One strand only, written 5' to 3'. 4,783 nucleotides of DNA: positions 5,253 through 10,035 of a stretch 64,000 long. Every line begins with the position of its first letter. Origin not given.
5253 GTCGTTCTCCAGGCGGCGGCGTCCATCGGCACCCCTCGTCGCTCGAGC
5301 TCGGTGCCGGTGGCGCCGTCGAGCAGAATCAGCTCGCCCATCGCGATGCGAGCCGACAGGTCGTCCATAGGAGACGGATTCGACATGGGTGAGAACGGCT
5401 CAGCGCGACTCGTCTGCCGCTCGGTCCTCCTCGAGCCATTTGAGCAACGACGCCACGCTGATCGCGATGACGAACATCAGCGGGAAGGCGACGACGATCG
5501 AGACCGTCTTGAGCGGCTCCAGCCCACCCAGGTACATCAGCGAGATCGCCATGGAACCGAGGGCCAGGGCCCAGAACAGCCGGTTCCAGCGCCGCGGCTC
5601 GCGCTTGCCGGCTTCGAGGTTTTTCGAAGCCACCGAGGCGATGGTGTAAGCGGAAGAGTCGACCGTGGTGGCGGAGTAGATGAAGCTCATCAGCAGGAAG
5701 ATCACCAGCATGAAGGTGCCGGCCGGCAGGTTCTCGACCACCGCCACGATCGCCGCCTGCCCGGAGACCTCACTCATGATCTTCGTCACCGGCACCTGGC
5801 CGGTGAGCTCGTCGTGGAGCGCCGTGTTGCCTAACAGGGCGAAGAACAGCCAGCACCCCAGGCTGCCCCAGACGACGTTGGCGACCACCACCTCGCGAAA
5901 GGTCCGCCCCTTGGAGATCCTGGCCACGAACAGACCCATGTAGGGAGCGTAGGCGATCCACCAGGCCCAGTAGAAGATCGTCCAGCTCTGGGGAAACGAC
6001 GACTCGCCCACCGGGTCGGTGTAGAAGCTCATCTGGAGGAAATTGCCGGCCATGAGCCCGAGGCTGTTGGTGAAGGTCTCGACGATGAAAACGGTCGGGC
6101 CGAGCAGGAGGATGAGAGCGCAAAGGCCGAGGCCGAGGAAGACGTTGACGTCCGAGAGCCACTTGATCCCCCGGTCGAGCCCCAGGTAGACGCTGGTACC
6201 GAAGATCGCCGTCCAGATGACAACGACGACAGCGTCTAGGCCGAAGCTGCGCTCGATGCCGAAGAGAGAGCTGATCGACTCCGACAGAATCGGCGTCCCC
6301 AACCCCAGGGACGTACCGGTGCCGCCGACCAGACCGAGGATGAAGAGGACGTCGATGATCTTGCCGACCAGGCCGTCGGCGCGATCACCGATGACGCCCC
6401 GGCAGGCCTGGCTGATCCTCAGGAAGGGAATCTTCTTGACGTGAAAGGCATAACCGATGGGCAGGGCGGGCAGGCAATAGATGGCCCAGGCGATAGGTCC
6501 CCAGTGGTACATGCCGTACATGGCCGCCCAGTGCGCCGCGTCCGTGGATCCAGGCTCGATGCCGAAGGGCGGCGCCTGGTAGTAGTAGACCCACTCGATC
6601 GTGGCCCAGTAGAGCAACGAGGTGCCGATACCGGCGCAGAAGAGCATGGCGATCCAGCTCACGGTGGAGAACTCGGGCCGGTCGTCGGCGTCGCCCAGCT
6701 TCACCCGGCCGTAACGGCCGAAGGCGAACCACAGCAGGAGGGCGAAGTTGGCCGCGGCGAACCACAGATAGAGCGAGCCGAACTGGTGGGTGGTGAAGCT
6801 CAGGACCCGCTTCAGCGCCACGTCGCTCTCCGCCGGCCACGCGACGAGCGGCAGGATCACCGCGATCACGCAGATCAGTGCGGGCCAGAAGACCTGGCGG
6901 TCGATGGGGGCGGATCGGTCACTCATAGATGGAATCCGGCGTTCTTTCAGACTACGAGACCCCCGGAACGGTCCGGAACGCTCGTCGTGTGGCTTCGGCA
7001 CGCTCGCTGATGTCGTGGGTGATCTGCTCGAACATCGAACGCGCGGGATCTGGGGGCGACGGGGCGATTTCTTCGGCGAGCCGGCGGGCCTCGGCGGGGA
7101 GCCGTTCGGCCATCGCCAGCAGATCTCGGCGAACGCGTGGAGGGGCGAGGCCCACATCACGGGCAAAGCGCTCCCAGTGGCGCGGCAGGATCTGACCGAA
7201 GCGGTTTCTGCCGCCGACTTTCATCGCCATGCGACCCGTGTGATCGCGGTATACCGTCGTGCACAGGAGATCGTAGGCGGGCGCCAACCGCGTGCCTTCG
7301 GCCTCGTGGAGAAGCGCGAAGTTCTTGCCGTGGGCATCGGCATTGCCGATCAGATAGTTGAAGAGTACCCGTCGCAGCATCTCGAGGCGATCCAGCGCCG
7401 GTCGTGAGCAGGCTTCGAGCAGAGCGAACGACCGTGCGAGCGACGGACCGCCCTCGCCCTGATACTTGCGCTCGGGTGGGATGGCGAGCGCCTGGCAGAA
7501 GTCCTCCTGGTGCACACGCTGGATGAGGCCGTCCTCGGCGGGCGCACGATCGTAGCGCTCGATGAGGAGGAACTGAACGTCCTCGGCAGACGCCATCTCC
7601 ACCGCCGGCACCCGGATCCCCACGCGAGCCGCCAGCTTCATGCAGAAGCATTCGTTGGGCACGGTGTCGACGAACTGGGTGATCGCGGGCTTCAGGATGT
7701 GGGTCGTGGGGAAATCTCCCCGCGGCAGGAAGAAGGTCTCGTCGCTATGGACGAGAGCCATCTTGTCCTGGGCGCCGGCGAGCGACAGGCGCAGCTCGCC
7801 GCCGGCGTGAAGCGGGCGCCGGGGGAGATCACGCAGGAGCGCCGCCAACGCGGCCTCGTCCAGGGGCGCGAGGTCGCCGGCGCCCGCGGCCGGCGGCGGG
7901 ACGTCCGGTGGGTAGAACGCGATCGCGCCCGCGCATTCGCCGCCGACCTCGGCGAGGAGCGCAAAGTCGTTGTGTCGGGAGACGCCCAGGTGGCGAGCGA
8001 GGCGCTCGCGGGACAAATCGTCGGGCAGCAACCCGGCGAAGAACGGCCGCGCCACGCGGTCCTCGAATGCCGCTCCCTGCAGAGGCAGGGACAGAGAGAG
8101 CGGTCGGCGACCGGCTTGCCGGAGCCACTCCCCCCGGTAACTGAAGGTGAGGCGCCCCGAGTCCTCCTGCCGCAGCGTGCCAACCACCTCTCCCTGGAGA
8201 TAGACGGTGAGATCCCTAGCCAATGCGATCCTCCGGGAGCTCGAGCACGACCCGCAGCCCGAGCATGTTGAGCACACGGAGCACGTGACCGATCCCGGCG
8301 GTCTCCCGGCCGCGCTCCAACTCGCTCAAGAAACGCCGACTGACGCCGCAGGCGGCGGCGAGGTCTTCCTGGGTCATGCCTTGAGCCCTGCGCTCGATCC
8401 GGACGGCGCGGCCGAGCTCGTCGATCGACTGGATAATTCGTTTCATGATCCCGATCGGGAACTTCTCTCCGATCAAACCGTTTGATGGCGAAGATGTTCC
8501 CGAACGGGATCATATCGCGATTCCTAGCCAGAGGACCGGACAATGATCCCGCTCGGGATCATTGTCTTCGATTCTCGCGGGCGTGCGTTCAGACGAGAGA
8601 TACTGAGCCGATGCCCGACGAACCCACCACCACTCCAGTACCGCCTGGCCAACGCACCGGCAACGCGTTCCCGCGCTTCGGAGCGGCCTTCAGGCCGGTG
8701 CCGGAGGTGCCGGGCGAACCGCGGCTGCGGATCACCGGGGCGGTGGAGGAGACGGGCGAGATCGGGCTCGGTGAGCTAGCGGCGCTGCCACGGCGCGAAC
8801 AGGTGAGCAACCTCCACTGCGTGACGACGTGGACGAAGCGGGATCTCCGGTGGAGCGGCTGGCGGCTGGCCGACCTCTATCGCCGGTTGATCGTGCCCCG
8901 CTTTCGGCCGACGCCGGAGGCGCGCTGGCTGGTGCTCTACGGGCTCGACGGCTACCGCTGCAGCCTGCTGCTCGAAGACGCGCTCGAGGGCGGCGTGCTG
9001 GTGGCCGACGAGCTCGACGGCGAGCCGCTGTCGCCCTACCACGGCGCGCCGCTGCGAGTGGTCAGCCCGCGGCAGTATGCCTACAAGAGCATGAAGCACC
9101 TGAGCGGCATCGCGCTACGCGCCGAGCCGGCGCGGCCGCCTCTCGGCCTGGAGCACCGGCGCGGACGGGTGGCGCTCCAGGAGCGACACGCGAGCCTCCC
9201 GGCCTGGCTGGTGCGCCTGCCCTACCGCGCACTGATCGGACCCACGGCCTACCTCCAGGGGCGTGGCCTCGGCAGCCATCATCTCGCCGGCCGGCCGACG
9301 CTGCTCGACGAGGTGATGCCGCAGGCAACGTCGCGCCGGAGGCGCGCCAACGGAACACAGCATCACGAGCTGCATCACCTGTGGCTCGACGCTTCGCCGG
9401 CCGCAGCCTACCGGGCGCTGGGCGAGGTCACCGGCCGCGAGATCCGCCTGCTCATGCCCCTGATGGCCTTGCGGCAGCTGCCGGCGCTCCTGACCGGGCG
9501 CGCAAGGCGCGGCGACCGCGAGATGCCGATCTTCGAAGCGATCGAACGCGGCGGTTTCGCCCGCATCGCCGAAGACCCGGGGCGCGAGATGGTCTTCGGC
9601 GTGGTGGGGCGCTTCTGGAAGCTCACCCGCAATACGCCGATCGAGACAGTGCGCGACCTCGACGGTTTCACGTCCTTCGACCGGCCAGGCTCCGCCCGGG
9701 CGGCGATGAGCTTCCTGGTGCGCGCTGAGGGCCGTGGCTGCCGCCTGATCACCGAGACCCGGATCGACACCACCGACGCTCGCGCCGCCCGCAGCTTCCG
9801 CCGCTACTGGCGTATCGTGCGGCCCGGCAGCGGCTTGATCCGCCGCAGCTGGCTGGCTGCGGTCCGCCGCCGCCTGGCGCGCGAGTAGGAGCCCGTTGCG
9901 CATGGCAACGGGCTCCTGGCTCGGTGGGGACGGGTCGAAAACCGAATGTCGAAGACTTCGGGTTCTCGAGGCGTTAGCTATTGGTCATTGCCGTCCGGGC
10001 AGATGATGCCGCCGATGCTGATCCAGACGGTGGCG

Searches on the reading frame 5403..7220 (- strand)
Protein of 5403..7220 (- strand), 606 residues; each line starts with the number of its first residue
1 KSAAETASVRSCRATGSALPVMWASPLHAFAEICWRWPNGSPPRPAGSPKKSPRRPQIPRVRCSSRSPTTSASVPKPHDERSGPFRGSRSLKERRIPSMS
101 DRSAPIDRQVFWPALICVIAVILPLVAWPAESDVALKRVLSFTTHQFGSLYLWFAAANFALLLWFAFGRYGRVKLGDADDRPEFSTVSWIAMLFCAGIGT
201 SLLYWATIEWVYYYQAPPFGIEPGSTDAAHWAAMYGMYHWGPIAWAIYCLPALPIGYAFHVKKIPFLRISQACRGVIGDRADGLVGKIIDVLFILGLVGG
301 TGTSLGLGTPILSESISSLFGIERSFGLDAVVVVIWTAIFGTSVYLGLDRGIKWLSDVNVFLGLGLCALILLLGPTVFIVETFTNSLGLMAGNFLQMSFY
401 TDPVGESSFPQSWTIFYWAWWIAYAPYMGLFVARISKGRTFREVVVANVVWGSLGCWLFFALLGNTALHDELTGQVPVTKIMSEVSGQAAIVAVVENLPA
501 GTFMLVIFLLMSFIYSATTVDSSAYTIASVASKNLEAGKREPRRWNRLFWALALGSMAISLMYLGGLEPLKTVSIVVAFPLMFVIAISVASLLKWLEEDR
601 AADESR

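Call 16: search_protein_families(library=pfam, proteins=[window:5403-7220:-], max_evalue=0.001)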
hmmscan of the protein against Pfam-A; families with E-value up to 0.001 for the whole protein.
window:5403-7220:- (606 aa): 1 family
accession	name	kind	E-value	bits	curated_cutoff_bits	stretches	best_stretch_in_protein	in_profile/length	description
PF02028.23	BCCT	-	5.9e-162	539.9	27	1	110-598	1-484/485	BCCT, betaine/carnitine/choline family transporter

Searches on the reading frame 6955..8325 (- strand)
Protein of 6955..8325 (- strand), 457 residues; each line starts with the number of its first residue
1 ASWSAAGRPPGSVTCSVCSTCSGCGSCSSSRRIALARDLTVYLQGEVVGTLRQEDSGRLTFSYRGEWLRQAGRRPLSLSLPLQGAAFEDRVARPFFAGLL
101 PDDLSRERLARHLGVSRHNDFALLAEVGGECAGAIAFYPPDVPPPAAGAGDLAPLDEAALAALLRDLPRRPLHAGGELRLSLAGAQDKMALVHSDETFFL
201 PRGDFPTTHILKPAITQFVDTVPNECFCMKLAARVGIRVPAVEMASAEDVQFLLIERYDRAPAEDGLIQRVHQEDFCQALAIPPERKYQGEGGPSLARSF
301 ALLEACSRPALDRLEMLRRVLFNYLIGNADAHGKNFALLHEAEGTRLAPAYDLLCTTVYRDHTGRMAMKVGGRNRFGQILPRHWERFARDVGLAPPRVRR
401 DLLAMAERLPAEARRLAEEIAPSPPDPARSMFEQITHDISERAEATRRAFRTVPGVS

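Call 16: search_protein_families(library=pfam, proteins=[window:6955-8325:-], max_evalue=0.001)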
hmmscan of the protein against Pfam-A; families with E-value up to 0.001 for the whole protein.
window:6955-8325:- (457 aa): 2 families
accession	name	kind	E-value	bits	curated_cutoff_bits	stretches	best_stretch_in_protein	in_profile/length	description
PF07804.18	HipA_C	-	1e-57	195.6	30.5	1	180-410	1-210/213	HipA-like C-terminal domain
PF13657.11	Couple_hipA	-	9.9e-27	93.8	22.5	1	39-137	1-98/99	HipA N-terminal domain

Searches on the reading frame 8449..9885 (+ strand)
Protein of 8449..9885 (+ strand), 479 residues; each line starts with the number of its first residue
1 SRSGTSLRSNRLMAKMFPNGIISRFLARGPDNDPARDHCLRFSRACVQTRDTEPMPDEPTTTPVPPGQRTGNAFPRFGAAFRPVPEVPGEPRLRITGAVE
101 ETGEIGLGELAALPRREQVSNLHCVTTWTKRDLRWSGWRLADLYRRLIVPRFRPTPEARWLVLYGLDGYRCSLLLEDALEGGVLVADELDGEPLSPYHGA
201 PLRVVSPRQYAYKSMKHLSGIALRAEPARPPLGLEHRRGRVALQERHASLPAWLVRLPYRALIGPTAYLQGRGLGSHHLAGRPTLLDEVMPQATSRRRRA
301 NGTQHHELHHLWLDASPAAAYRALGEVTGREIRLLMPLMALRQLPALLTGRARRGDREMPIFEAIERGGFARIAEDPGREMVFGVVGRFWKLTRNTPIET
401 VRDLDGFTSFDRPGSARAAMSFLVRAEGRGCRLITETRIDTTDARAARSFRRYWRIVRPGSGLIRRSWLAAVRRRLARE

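Call 16: search_protein_families(library=pfam, proteins=[window:8449-9885:+], max_evalue=0.001)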
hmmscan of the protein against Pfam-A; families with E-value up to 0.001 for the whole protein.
window:8449-9885:+ (479 aa): 1 family
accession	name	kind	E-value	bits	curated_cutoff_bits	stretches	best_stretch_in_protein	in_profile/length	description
PF00174.25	Oxidored_molyb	-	1.3e-27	96.8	24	1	88-228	9-165/169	Oxidoreductase molybdopterin binding domain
